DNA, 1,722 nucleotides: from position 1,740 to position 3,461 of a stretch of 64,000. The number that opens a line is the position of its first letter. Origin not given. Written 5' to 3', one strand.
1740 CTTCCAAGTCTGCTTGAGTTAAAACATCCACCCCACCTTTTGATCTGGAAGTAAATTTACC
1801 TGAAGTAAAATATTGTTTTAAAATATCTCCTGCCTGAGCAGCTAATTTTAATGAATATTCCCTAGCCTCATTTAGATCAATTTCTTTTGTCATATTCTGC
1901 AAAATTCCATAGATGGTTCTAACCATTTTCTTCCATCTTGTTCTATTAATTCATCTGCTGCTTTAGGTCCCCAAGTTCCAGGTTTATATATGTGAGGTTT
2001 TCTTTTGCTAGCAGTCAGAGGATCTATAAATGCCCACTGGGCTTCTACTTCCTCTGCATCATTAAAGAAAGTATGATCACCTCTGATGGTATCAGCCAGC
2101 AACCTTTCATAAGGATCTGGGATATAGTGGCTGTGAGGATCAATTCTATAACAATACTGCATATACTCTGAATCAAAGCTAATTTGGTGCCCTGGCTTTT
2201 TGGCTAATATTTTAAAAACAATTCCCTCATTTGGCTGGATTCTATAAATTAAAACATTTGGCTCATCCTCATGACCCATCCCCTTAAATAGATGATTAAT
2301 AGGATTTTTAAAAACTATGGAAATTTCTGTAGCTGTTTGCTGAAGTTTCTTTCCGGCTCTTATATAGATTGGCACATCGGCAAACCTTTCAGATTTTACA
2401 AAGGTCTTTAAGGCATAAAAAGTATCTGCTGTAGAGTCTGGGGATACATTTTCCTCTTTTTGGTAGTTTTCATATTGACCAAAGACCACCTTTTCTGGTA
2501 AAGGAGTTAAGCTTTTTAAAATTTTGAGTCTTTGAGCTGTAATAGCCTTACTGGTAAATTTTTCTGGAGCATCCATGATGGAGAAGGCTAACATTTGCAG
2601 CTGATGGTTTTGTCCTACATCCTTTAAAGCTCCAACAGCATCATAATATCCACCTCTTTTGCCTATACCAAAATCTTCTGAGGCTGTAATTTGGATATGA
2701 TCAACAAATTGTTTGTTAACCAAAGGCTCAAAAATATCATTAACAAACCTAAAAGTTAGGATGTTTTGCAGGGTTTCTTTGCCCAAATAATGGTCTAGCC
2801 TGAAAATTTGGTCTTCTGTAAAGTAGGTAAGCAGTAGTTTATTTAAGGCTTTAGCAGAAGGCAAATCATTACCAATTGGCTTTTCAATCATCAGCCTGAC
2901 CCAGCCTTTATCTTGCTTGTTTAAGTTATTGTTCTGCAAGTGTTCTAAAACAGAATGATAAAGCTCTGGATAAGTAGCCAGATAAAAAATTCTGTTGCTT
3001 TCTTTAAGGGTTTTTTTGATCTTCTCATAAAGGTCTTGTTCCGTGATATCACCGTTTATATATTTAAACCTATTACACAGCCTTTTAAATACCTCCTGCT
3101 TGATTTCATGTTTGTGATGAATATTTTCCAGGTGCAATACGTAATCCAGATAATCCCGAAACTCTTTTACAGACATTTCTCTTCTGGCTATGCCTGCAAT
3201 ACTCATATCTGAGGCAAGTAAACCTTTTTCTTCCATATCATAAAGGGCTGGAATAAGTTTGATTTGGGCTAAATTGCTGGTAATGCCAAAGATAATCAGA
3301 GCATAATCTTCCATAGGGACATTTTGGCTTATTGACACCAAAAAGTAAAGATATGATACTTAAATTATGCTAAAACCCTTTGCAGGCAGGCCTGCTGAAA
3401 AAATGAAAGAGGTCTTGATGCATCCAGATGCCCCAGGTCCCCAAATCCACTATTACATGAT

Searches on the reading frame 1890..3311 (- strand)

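Call 38: search_protein_families(library=pfam, proteins=[window:1890-3311:-], max_evalue=0.00001)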
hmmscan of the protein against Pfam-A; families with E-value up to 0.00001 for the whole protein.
window:1890-3311:- (473 aa): 2 families
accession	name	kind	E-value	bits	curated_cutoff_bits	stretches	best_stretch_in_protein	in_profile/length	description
PF02781.21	G6PD_C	-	1e-91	307.5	27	1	185-463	1-295/296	Glucose-6-phosphate dehydrogenase, C-terminal domain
PF00479.28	G6PD_N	-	5.2e-54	184.1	22.1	1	6-183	1-183/183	Glucose-6-phosphate dehydrogenase, NAD binding domain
